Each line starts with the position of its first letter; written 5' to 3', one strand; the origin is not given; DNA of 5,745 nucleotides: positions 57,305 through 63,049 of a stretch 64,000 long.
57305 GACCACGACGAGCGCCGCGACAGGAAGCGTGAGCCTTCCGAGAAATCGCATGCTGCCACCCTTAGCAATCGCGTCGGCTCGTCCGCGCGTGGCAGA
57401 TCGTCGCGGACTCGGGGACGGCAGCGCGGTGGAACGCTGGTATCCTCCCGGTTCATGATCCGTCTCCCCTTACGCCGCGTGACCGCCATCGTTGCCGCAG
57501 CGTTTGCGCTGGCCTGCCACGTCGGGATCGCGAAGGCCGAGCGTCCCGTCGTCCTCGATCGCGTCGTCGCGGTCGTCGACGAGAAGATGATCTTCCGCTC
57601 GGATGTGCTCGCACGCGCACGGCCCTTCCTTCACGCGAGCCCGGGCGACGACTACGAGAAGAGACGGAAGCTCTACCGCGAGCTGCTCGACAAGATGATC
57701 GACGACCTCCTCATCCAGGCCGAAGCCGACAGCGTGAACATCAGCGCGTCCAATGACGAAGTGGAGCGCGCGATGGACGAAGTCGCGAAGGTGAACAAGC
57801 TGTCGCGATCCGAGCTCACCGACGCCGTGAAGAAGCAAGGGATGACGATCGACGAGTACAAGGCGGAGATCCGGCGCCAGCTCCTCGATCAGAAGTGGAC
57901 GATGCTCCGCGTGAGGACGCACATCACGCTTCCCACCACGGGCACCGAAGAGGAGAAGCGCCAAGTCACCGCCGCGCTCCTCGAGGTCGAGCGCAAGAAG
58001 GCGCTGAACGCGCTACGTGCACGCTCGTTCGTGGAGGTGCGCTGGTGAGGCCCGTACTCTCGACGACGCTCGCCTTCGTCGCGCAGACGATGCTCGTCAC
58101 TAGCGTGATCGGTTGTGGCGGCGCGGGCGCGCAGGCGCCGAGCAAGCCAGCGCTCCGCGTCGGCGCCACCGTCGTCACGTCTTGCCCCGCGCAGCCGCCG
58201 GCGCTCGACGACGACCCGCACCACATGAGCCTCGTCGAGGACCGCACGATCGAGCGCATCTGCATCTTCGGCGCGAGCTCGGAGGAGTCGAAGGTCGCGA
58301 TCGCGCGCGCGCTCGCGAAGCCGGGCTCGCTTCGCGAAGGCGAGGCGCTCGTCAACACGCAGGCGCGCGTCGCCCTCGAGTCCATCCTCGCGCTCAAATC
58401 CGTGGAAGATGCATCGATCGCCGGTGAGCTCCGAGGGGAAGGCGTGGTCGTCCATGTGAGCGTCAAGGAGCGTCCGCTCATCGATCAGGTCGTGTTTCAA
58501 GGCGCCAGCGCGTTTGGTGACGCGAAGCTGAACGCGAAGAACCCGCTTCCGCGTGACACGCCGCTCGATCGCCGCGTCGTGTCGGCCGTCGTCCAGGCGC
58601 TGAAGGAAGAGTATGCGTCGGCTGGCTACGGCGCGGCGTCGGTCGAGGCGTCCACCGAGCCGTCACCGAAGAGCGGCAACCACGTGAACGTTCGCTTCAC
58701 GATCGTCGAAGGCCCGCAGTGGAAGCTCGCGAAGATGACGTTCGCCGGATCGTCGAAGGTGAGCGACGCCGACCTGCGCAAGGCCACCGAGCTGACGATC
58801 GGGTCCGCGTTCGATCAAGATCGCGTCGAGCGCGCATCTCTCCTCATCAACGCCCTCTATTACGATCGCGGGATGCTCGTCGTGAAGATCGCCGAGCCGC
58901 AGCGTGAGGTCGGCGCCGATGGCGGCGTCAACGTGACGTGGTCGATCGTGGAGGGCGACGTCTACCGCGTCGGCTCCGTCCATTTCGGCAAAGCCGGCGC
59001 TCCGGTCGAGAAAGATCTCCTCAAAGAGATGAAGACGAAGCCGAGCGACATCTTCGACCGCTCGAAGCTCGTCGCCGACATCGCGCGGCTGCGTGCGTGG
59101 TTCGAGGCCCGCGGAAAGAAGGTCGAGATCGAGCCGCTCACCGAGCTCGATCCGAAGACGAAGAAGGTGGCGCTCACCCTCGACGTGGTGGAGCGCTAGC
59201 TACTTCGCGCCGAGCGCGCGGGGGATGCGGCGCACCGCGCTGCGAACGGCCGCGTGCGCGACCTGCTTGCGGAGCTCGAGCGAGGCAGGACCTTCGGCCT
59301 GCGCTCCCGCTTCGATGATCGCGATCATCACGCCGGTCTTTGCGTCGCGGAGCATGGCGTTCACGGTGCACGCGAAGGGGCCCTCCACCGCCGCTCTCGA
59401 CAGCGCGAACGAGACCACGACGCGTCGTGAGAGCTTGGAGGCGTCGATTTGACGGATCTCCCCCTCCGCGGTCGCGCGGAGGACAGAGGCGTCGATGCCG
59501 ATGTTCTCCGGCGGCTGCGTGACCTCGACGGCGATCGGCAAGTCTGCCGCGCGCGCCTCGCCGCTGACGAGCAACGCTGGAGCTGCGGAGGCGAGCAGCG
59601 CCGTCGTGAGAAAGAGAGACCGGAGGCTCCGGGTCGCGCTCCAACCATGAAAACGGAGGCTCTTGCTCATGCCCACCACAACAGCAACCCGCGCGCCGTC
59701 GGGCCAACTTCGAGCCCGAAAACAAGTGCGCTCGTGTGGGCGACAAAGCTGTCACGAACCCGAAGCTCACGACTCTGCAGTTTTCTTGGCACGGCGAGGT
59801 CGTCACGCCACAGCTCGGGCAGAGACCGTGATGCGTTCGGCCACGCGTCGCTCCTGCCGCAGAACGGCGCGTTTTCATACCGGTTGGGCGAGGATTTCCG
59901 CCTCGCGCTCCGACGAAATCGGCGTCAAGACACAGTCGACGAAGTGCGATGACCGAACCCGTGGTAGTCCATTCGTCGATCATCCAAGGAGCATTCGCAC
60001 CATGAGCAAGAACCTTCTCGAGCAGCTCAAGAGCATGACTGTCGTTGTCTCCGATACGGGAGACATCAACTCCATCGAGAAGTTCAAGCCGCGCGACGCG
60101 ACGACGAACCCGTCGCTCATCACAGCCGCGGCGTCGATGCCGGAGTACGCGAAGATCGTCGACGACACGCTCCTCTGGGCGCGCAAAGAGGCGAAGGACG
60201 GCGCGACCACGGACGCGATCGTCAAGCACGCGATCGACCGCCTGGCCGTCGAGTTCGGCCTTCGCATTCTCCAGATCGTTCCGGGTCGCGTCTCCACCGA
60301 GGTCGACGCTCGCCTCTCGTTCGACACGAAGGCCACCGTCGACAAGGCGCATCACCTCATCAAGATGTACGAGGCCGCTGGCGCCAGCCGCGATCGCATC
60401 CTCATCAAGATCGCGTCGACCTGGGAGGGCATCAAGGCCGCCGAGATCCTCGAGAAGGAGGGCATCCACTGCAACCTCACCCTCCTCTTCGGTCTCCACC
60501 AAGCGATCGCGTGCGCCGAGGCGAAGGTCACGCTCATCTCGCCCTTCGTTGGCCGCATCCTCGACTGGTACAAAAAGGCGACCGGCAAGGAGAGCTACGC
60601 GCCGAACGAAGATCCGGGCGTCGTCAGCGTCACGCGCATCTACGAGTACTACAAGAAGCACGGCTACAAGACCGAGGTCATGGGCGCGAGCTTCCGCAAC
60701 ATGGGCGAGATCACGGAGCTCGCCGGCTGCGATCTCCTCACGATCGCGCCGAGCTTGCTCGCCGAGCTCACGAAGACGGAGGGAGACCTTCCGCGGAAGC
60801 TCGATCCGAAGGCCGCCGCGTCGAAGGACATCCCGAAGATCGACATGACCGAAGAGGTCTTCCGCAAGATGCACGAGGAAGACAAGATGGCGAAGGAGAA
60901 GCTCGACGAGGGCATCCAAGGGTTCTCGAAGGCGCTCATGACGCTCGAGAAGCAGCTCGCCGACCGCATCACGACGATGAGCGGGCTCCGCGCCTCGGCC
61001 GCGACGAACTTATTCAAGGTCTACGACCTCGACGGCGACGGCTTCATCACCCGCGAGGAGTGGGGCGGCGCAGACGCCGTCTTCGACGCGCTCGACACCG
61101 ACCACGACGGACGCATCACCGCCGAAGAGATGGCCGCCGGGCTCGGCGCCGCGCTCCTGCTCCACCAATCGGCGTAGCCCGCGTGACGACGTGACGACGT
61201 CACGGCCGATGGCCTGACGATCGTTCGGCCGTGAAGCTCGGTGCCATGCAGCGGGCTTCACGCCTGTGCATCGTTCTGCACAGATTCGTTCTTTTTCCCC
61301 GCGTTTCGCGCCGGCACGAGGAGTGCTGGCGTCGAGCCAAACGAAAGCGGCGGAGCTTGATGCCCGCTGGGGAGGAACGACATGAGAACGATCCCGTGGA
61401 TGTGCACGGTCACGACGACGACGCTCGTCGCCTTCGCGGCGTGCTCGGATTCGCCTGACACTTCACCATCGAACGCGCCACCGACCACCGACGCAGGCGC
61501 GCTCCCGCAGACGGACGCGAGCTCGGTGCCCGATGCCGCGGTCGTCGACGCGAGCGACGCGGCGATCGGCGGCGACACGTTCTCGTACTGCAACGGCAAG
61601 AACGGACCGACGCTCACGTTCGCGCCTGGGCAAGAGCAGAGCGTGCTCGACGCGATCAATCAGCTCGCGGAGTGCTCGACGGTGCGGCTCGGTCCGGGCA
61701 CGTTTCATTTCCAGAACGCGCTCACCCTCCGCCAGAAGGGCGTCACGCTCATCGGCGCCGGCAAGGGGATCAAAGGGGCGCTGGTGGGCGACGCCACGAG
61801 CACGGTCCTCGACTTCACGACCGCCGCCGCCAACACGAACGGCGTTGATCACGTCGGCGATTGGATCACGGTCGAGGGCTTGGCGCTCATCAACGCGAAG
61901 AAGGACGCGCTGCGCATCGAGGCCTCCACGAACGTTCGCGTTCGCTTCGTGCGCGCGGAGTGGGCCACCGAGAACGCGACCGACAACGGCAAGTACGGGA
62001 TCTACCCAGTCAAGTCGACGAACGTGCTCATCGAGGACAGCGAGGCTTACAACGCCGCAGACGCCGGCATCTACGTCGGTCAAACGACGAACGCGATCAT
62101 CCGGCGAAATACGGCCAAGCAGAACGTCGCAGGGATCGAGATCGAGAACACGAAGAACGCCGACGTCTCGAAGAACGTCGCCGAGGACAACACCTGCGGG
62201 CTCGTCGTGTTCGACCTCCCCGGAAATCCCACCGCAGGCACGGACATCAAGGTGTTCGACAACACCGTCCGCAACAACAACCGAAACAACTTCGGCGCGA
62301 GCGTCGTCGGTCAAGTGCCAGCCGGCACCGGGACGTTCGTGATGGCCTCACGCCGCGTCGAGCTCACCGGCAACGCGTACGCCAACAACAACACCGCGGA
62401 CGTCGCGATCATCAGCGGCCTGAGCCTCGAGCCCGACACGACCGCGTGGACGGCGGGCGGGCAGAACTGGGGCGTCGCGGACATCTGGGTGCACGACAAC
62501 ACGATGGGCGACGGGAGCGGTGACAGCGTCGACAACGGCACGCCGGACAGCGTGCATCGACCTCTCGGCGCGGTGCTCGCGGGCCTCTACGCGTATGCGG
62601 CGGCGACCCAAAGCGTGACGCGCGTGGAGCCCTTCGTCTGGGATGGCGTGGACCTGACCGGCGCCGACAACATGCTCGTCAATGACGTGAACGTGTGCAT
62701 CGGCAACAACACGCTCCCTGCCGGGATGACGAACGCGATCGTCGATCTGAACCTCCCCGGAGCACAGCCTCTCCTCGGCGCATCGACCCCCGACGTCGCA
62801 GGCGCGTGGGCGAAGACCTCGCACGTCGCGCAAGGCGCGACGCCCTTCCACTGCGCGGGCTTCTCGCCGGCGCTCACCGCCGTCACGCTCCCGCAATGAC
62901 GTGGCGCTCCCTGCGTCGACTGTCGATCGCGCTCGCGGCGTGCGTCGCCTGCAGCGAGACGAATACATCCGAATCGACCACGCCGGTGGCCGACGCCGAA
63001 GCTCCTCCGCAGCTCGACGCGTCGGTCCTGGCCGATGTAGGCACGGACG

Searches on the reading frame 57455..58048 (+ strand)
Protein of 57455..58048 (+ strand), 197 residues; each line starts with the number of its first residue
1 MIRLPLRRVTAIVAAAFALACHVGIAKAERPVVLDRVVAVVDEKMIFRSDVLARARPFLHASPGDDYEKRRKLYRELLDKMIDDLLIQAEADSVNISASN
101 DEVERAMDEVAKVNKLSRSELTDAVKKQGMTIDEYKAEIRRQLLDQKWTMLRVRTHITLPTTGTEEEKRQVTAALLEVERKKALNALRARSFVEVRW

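Call 89: search_protein_families(library=pfam, proteins=[window:57455-58048:+], max_evalue=0.001)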
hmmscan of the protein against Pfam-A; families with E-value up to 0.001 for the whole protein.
window:57455-58048:+ (197 aa): 2 families
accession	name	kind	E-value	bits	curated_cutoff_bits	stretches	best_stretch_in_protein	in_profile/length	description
PF09312.16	SurA_N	-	1.5e-17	64.3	30.8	1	34-144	1-113/118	SurA N-terminal domain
PF13624.11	SurA_N_3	-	5.3e-13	49.6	27.2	1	10-148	18-161/162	SurA-like N-terminal domain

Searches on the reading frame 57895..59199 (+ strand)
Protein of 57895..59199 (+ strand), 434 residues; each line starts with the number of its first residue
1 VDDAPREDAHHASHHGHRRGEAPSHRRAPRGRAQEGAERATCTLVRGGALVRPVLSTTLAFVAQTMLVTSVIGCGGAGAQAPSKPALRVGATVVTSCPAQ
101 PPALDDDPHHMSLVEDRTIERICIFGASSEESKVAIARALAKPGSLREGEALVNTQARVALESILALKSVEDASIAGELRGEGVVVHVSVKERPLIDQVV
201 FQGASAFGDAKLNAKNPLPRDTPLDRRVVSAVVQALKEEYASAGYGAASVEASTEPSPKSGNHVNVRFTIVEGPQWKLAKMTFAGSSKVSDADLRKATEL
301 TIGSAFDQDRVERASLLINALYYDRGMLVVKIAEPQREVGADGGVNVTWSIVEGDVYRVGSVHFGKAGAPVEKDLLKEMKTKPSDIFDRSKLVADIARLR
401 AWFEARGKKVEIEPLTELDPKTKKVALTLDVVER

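Call 89: search_protein_families(library=pfam, proteins=[window:57895-59199:+], max_evalue=0.001)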
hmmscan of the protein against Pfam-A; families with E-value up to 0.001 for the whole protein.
window:57895-59199:+ (434 aa): 2 families
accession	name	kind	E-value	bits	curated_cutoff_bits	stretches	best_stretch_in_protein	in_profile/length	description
PF07244.20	POTRA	-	1.3e-30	106.3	21.3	3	195-273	2-79/79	Surface antigen variable number repeat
PF08479.16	POTRA_2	-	3.2e-07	30.5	24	0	196-273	3-76/76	POTRA domain, ShlB-type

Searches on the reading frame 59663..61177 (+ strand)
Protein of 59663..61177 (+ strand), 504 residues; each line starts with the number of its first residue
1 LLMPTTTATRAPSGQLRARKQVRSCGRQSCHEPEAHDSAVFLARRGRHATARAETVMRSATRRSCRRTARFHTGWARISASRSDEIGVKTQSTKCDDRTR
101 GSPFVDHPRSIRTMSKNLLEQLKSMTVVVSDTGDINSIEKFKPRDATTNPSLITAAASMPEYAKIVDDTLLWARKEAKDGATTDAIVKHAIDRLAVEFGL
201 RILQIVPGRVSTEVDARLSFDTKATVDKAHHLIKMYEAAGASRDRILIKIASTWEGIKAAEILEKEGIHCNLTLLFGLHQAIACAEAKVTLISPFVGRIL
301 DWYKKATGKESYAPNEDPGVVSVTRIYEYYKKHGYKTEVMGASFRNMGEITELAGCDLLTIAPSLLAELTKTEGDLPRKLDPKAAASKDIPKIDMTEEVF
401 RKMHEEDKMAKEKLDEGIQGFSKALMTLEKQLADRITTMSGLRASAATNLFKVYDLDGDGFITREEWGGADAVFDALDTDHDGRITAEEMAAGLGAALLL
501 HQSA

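Call 89: search_protein_families(library=pfam, proteins=[window:59663-61177:+], max_evalue=0.001)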
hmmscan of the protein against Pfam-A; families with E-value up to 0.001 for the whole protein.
window:59663-61177:+ (504 aa): 6 families
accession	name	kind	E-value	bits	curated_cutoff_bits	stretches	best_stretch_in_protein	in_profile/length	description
PF00923.25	TAL_FSA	-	6.4e-95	318.2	27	1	128-431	1-284/285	Transaldolase/Fructose-6-phosphate aldolase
PF13202.12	EF-hand_5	-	1e-13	50.5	25.9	2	471-491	2-22/25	EF hand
PF00036.39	EF-hand_1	-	1.2e-11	43.7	25.4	2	449-468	4-23/29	EF hand domain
PF13405.12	EF-hand_6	-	1.2e-11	43.6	25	2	472-494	4-26/30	EF-hand domain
PF13499.12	EF-hand_7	-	3.9e-07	30.8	30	1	449-492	6-64/67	EF-hand domain pair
PF13833.12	EF-hand_8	-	1.6e-05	25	28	0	441-466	21-46/54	EF-hand domain pair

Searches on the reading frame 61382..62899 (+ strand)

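Call 89: search_protein_families(library=pfam, proteins=[window:61382-62899:+], max_evalue=0.001)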
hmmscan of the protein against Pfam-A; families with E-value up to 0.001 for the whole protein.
window:61382-62899:+ (505 aa): 2 families
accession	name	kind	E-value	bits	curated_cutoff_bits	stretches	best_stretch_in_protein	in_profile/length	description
PF13229.12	Beta_helix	-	1.9e-22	80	25.9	2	162-277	34-145/158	Right handed beta helix region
PF05048.19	NosD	-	4.2e-11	43.1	23.6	1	163-303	50-176/212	Periplasmic copper-binding protein (NosD)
